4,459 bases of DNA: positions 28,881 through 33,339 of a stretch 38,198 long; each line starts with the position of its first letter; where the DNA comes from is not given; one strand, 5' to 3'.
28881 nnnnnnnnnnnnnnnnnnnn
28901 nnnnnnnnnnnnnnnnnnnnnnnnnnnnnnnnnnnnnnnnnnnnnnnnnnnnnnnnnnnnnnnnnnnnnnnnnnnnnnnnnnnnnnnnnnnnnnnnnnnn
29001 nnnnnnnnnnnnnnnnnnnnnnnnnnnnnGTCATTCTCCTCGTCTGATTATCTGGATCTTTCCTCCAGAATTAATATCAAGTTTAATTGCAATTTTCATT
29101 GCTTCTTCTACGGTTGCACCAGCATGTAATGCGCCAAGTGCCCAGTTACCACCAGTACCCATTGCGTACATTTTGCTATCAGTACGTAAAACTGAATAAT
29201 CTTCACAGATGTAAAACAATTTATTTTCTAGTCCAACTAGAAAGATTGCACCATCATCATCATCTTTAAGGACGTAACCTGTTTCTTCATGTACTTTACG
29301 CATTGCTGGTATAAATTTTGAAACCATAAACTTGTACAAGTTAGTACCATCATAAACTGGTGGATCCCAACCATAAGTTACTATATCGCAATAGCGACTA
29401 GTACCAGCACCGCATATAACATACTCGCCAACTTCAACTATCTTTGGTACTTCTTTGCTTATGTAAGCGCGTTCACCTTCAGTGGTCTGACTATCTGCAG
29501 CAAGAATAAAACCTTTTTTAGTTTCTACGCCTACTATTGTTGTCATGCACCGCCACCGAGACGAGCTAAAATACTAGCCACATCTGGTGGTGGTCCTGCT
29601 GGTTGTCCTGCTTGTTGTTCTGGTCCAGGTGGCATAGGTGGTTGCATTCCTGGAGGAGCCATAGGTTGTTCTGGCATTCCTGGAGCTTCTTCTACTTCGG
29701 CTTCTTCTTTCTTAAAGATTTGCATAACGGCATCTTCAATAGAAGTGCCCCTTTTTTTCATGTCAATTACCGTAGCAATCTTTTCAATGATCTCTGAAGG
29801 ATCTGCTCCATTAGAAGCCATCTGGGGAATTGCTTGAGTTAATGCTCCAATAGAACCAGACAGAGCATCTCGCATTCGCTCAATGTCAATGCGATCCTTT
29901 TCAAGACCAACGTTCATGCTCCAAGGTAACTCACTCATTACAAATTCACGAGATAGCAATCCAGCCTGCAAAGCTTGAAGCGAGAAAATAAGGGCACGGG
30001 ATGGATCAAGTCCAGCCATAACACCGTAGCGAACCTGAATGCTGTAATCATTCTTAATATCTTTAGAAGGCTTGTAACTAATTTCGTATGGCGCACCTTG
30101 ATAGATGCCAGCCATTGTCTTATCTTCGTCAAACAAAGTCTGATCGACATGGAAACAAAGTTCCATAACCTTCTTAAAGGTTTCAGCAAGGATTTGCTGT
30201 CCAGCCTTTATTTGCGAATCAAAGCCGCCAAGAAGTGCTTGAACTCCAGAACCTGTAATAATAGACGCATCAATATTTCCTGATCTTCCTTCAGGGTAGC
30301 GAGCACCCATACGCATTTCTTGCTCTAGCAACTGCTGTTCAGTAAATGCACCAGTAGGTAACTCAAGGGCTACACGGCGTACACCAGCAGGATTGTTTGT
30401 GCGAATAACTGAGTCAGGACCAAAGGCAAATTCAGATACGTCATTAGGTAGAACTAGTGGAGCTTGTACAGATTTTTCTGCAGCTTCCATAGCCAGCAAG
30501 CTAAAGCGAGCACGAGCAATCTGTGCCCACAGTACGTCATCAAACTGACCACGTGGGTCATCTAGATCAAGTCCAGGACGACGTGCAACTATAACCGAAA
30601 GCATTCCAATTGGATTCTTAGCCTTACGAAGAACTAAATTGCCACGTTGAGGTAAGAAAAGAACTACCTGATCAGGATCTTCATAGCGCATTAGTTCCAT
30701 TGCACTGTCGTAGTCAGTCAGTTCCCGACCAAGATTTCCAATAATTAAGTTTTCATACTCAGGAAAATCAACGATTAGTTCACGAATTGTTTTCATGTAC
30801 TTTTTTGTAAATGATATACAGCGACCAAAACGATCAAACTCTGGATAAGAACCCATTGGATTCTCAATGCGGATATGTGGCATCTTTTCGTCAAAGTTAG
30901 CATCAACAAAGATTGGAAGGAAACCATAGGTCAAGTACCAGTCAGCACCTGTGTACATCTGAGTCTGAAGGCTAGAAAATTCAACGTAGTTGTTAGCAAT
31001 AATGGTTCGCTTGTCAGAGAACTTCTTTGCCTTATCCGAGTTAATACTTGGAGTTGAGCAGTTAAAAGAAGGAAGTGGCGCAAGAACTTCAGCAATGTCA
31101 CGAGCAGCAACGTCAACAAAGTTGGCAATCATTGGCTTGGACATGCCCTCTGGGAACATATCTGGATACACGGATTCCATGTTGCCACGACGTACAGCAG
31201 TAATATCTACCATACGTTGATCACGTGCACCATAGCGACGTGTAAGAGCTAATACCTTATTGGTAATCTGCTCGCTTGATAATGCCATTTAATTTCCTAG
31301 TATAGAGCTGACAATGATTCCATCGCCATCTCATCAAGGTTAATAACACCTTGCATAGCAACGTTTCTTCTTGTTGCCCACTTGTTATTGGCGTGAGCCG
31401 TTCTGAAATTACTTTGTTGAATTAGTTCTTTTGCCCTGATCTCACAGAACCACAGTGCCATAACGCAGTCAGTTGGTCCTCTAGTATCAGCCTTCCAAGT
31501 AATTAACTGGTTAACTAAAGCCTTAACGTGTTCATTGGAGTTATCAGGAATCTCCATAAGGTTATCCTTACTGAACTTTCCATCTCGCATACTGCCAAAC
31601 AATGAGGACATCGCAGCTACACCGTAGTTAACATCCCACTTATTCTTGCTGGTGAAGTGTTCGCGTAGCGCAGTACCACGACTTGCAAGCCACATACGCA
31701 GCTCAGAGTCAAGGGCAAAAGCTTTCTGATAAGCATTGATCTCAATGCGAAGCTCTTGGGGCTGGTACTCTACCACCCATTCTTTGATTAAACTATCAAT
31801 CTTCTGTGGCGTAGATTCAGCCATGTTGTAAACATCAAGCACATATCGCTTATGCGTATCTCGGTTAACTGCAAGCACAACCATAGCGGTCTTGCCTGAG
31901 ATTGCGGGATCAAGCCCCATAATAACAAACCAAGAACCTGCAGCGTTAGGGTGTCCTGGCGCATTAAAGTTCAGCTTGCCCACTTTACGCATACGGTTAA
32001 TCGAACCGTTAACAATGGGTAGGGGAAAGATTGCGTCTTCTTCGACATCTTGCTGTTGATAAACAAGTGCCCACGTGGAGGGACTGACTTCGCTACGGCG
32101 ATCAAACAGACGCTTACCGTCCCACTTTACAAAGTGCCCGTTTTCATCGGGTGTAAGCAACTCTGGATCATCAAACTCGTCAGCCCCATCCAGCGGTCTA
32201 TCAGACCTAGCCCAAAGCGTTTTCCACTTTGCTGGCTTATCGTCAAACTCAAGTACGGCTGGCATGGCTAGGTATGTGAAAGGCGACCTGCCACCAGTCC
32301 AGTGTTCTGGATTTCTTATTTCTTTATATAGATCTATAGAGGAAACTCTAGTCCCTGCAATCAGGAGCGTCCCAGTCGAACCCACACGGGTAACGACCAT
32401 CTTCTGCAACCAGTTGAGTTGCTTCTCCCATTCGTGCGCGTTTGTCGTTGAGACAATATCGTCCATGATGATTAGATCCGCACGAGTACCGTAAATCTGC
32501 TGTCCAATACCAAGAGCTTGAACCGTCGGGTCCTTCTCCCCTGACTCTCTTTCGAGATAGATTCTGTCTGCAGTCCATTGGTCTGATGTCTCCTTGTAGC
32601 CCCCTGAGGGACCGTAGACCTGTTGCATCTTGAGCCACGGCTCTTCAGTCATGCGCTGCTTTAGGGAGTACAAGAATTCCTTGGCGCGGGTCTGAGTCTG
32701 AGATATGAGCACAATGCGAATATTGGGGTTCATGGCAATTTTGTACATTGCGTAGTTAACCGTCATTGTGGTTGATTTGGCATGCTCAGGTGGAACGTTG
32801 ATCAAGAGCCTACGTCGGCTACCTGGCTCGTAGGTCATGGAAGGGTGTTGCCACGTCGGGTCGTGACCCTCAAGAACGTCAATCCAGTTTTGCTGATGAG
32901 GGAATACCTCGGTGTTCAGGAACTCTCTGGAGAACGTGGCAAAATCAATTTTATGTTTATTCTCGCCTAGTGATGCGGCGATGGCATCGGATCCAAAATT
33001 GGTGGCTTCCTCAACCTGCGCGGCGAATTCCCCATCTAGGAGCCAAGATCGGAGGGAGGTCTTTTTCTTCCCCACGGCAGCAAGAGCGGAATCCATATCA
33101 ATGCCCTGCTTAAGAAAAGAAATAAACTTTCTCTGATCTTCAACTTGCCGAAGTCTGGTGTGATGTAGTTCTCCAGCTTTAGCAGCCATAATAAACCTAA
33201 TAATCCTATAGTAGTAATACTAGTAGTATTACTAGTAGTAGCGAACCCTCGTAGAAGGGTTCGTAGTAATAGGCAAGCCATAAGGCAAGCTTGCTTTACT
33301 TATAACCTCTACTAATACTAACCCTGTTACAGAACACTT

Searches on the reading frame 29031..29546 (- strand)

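Call 9: search_protein_families(library=phrogs, proteins=[window:29031-29546:-], max_evalue=0.01)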
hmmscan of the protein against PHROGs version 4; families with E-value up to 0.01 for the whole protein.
window:29031-29546:- (171 aa): 1 family
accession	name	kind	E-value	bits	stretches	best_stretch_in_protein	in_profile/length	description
phrog_1040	-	other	9.5e-34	118.2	1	1-169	14-156/277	peptidase HslV family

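Call 12: search_protein_families(library=pfam, proteins=[window:29031-29546:-], max_evalue=0.01)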
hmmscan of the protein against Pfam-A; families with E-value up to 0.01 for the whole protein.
window:29031-29546:- (171 aa): 1 family
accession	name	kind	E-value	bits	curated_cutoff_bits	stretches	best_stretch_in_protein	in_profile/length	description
PF00227.31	Proteasome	-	1.5e-09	38.2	22.4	1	2-47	5-50/189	Proteasome subunit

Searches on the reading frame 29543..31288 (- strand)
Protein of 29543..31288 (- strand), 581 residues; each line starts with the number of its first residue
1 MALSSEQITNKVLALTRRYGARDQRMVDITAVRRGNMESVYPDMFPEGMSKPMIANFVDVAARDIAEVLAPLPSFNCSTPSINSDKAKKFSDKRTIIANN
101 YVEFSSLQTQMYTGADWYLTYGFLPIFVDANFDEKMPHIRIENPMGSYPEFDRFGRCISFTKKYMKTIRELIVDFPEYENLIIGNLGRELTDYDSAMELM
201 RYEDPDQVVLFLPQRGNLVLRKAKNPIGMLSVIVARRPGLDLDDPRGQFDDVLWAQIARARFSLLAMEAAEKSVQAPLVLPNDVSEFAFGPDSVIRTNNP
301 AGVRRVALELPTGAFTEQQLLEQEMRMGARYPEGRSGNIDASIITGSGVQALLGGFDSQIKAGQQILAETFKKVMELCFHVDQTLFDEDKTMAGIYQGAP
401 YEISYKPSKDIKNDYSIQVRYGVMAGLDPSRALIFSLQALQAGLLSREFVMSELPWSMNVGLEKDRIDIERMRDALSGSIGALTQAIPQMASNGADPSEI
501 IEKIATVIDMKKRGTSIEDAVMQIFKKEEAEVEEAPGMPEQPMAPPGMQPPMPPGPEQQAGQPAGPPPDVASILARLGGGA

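Call 9: search_protein_families(library=phrogs, proteins=[window:29543-31288:-], max_evalue=0.01)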
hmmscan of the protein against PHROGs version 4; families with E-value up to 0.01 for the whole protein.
window:29543-31288:- (581 aa): 1 family
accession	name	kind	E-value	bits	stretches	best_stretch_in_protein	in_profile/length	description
phrog_104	-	head and packaging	3.1e-22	79.9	1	4-579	36-534/550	portal protein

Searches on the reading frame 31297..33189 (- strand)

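Call 9: search_protein_families(library=phrogs, proteins=[window:31297-33189:-], max_evalue=0.01)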
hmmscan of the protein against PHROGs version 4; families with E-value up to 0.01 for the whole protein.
window:31297-33189:- (630 aa): 5 families
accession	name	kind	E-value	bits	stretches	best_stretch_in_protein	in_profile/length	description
phrog_38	-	head and packaging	4.9e-64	218.3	1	68-608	266-727/760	terminase large subunit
phrog_4758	-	head and packaging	5.3e-18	66.2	1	118-287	50-213/243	terminase large subunit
phrog_17672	-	head and packaging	3.5e-11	43.7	1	126-283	66-219/395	terminase large subunit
phrog_28155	-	head and packaging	4.7e-05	24.3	1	126-187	60-122/260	terminase large subunit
phrog_30251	-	head and packaging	0.0031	16.8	1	128-298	58-226/799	terminase large subunit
